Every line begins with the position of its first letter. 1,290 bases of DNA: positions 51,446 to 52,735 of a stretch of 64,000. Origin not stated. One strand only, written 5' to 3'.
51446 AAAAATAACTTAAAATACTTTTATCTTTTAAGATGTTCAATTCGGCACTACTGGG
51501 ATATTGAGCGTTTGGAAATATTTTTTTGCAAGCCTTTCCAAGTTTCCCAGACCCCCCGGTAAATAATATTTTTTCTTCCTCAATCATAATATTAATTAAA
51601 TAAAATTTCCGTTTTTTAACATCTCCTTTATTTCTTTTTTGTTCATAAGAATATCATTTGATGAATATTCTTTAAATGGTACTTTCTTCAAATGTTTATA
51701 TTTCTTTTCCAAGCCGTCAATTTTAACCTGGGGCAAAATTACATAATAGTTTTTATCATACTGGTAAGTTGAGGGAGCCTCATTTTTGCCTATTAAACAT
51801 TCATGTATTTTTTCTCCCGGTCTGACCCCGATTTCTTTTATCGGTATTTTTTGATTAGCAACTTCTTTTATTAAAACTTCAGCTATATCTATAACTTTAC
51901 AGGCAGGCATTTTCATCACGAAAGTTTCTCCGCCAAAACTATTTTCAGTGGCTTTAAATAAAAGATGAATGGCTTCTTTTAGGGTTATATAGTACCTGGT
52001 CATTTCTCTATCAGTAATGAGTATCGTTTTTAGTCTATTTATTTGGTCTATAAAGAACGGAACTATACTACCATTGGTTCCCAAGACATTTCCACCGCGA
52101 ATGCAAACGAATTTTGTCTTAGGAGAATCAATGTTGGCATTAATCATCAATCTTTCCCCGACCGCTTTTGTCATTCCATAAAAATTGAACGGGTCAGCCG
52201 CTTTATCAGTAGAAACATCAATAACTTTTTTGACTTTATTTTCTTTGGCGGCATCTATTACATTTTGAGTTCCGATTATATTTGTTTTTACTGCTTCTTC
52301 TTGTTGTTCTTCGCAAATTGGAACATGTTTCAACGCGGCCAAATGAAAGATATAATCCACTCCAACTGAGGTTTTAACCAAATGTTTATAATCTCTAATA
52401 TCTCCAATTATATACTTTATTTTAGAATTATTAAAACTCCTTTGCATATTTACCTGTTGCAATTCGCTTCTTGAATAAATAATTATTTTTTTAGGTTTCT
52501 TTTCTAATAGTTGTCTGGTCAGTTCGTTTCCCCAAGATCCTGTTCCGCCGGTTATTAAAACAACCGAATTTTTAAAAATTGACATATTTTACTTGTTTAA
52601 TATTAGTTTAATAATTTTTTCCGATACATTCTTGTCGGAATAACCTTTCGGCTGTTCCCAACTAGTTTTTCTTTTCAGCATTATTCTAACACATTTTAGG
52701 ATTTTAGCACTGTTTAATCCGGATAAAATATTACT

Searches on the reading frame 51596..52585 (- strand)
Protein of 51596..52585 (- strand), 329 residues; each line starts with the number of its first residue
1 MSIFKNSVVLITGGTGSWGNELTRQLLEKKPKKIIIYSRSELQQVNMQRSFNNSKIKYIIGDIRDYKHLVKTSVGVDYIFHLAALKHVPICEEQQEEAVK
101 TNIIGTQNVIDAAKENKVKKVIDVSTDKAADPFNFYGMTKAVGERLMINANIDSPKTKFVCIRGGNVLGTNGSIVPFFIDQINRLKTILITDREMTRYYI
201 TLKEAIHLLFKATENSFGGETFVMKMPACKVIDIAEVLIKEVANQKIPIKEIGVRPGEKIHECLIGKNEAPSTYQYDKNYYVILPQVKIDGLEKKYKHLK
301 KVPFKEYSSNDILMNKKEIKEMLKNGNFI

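Call 39: find_encoding_contigs(protein=window:51596-52585:-, flank=10000, max_places=1)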
Protein window:51596-52585:- (329 aa): 3 contigs read that carry it; 1 place shown.
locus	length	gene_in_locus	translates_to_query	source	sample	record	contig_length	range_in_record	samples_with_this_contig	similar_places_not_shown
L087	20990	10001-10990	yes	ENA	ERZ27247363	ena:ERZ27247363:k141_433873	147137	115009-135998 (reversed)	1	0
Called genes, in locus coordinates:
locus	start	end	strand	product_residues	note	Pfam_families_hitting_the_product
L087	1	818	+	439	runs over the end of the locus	PF02397:Bac_transf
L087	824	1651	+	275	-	PF01061:ABC2_membrane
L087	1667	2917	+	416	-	PF00005:ABC_tran, PF14524:Wzt_C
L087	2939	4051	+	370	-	PF13439:Glyco_transf_4, PF00534:Glycos_transf_1, PF13692:Glyco_trans_1_4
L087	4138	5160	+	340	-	PF00535:Glycos_transf_2, PF10111:Glyco_tranf_2_2, PF13641:Glyco_tranf_2_3 (weak)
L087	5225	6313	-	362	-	PF13439:Glyco_transf_4, PF20706:GT4-conflict (weak), PF00534:Glycos_transf_1, PF13692:Glyco_trans_1_4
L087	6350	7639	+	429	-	PF00534:Glycos_transf_1, PF13692:Glyco_trans_1_4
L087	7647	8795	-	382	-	PF00534:Glycos_transf_1, PF13692:Glyco_trans_1_4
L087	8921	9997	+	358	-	PF02350:Epimerase_2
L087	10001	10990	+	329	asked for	PF01073:3Beta_HSD, PF01370:Epimerase, PF02719:Polysacc_synt_2, PF04321:RmlD_sub_bind, PF05368:NmrA (weak), PF07993:NAD_binding_4, PF16363:GDP_Man_Dehyd, PF13460:NAD_binding_10, +1 more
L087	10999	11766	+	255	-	PF01370:Epimerase, PF04321:RmlD_sub_bind, PF01073:3Beta_HSD, PF02719:Polysacc_synt_2, PF16363:GDP_Man_Dehyd, PF07993:NAD_binding_4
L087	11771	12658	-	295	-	PF01073:3Beta_HSD, PF01370:Epimerase, PF02719:Polysacc_synt_2, PF04321:RmlD_sub_bind, PF05368:NmrA (faint), PF07993:NAD_binding_4 (faint), PF13460:NAD_binding_10, PF16363:GDP_Man_Dehyd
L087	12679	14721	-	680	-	PF04932:Wzy_C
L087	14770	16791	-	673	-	PF04932:Wzy_C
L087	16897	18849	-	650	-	PF01471:PG_binding_1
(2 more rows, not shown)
